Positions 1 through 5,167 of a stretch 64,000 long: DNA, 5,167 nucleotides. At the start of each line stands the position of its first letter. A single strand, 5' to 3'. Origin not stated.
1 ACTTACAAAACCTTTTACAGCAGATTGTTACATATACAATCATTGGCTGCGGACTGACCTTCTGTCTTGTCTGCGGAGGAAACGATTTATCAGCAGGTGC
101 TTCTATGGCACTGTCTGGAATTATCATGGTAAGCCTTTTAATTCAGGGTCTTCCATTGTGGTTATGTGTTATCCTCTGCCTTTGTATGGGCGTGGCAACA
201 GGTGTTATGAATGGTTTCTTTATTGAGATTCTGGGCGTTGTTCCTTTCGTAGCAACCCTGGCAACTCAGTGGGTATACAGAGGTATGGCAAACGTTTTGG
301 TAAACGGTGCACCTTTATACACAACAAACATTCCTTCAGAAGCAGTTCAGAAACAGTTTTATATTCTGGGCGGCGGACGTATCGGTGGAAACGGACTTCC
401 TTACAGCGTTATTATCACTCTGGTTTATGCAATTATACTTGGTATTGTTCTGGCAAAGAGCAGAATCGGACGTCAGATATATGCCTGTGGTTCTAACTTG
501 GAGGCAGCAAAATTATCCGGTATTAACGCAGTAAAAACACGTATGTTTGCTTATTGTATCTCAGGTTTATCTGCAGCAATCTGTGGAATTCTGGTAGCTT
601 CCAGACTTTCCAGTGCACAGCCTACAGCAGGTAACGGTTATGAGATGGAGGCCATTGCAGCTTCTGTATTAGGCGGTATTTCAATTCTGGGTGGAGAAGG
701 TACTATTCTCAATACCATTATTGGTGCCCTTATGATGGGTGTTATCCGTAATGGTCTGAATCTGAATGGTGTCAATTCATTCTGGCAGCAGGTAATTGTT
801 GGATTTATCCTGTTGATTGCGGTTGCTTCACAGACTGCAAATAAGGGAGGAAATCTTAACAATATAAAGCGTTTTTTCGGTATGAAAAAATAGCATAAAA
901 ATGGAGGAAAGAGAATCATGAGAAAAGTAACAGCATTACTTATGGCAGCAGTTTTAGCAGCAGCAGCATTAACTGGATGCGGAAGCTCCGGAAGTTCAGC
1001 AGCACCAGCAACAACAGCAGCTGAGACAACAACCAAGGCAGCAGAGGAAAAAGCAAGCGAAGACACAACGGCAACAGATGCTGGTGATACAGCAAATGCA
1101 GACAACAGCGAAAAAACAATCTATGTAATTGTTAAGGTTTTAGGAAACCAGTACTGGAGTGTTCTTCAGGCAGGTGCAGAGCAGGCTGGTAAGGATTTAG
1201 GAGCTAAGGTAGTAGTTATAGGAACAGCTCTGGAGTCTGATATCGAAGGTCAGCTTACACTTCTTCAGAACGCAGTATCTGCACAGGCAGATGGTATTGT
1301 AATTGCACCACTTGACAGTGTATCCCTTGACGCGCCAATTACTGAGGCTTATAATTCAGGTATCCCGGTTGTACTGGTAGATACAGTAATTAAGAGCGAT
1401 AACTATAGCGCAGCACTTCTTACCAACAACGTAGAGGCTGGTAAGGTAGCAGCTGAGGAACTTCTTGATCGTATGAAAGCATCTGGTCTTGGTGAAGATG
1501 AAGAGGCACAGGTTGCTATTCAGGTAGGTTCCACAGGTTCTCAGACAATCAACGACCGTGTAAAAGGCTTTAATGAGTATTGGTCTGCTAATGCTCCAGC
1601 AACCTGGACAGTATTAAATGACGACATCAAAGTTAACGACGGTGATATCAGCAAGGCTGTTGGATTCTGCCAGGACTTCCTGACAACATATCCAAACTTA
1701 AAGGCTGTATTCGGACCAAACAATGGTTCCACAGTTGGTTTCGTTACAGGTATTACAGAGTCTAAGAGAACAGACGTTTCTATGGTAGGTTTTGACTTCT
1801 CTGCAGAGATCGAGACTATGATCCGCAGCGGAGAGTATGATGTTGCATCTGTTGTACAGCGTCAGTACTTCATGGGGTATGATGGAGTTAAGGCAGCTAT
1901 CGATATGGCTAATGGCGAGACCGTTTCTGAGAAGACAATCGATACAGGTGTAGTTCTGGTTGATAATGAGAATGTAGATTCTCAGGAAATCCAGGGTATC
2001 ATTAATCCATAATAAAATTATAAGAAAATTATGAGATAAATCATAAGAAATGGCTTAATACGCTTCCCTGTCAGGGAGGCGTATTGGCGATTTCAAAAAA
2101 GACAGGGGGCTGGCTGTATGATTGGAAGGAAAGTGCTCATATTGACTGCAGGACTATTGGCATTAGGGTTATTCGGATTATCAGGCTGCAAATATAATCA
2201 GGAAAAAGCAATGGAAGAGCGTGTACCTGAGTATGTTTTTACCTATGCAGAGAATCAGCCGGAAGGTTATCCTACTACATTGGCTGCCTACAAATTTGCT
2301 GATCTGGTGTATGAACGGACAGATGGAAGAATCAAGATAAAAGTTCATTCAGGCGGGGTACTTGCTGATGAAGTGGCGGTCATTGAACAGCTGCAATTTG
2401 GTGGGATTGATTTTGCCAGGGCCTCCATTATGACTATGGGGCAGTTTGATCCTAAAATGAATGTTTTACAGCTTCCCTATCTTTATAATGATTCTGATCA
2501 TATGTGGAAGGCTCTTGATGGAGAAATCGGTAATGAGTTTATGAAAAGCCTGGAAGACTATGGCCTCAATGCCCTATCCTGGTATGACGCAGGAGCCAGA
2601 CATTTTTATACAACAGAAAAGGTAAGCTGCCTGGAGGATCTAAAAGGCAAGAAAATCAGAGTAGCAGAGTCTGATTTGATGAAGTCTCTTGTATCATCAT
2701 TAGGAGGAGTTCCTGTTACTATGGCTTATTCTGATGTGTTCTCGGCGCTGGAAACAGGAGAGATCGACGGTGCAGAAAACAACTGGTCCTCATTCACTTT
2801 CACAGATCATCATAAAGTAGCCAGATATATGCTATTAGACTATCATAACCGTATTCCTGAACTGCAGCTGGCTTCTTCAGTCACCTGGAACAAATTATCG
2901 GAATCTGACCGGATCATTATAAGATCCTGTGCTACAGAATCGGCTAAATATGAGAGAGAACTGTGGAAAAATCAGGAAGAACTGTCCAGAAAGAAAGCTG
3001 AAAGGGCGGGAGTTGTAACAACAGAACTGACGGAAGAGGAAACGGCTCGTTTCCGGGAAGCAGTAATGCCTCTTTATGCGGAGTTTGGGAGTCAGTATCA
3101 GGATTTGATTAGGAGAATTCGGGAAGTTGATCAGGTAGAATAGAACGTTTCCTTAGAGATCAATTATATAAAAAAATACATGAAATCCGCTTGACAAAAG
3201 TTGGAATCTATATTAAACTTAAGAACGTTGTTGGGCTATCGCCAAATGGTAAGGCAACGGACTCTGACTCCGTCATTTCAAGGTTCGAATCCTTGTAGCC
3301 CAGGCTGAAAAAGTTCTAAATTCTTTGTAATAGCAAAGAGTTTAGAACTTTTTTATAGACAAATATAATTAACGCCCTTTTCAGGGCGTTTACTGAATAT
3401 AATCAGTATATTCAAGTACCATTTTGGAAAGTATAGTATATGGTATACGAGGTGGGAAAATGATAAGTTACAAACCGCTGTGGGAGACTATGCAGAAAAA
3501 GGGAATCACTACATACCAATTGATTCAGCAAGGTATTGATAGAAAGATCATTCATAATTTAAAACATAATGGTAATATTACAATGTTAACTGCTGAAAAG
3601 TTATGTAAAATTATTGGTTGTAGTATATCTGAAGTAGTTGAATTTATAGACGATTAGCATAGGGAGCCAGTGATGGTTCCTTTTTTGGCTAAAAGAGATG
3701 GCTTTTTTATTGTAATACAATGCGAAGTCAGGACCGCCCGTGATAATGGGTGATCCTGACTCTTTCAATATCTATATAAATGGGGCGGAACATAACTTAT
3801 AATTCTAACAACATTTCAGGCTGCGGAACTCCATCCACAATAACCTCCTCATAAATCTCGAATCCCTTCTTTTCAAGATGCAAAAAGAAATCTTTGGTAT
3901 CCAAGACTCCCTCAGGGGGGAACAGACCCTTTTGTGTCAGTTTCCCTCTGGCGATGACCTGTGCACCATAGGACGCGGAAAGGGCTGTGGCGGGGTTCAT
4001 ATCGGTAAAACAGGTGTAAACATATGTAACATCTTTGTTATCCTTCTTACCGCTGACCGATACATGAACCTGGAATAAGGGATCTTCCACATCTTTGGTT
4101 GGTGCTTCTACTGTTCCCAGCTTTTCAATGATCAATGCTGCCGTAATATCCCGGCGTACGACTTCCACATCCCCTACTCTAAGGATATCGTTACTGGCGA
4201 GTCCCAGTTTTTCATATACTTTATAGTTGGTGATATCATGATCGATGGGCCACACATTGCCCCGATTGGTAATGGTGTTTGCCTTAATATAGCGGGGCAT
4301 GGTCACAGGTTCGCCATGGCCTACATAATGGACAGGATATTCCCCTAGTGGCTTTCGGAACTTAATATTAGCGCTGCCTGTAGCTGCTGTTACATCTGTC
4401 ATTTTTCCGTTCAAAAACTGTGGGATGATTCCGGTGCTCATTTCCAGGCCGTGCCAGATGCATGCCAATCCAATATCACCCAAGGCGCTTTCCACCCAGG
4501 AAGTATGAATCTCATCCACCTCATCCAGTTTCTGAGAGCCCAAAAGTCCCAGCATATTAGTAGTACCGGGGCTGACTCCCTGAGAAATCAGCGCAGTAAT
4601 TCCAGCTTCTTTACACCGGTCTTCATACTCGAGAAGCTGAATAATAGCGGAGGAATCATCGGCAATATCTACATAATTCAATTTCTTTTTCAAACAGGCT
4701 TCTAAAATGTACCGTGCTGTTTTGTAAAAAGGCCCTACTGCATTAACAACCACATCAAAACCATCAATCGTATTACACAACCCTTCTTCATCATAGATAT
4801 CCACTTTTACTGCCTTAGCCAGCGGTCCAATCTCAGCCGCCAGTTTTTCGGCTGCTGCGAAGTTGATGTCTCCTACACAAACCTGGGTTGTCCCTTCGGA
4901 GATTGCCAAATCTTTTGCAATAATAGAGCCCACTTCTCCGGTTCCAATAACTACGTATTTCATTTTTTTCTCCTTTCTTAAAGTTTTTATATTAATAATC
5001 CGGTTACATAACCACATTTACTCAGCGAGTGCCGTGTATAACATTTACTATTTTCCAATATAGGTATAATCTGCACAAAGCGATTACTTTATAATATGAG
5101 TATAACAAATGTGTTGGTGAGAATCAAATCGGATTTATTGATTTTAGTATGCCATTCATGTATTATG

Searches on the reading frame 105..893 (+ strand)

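Call 39: search_protein_families(library=pfam, proteins=[window:105-893:+], max_evalue=0.00001)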
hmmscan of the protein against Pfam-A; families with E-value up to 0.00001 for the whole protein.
window:105-893:+ (262 aa): 1 family
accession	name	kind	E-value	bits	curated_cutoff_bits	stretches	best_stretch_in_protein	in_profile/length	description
PF02653.21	BPD_transp_2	-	1e-34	120.4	26.8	1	2-240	38-269/269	Branched-chain amino acid transport system / permease component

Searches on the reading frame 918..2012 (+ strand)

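Call 39: search_protein_families(library=pfam, proteins=[window:918-2012:+], max_evalue=0.00001)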
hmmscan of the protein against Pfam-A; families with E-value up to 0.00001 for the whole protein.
window:918-2012:+ (364 aa): 2 families
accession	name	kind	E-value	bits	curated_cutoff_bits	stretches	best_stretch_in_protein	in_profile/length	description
PF13407.12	Peripla_BP_4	-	2.9e-47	161.8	35.1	1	68-334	1-257/258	Periplasmic binding protein domain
PF00532.27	Peripla_BP_1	-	3.8e-15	56.6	22.2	1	66-280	2-202/281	Periplasmic binding proteins and sugar binding domain of LacI family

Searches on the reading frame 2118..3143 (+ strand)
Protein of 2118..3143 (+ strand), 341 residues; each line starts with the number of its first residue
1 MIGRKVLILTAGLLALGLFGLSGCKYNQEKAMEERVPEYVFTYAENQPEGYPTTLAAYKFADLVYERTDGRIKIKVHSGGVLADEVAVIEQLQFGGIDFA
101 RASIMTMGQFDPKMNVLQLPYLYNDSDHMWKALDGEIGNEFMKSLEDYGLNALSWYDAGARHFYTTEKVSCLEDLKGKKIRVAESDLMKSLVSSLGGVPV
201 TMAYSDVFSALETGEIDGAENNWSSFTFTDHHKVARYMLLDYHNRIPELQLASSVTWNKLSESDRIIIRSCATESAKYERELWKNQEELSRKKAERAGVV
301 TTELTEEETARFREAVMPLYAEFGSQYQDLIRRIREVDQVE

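Call 39: search_protein_families(library=pfam, proteins=[window:2118-3143:+], max_evalue=0.00001)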
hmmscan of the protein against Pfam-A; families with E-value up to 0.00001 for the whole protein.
window:2118-3143:+ (341 aa): 1 family
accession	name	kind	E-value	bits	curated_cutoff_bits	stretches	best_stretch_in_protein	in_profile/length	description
PF03480.18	DctP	-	1.2e-76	258.3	23.4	1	44-323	2-283/286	Bacterial extracellular solute-binding protein, family 7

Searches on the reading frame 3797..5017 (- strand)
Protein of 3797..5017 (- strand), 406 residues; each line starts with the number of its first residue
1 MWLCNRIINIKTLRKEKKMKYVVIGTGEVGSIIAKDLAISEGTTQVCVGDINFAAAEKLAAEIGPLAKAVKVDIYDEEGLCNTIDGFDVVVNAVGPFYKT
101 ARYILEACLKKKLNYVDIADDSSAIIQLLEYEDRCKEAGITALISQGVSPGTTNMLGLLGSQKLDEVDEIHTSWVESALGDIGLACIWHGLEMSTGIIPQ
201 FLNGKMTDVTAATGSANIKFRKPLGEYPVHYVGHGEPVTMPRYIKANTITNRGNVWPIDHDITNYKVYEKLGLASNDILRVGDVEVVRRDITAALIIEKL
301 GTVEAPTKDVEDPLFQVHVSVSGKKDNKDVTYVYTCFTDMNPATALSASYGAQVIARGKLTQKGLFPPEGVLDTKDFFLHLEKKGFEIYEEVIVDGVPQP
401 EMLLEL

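Call 39: search_protein_families(library=pfam, proteins=[window:3797-5017:-], max_evalue=0.00001)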
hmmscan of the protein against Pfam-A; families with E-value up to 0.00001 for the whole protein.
window:3797-5017:- (406 aa): 2 families
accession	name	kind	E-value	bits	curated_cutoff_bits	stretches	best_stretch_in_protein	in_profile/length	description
PF03435.24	Sacchrp_dh_NADP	-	2.5e-16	60.6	25.1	1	22-143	2-129/129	Saccharopine dehydrogenase NADP binding domain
PF16653.10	Sacchrp_dh_C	-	2.8e-09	37.9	31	1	224-385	94-264/265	Saccharopine dehydrogenase C-terminal domain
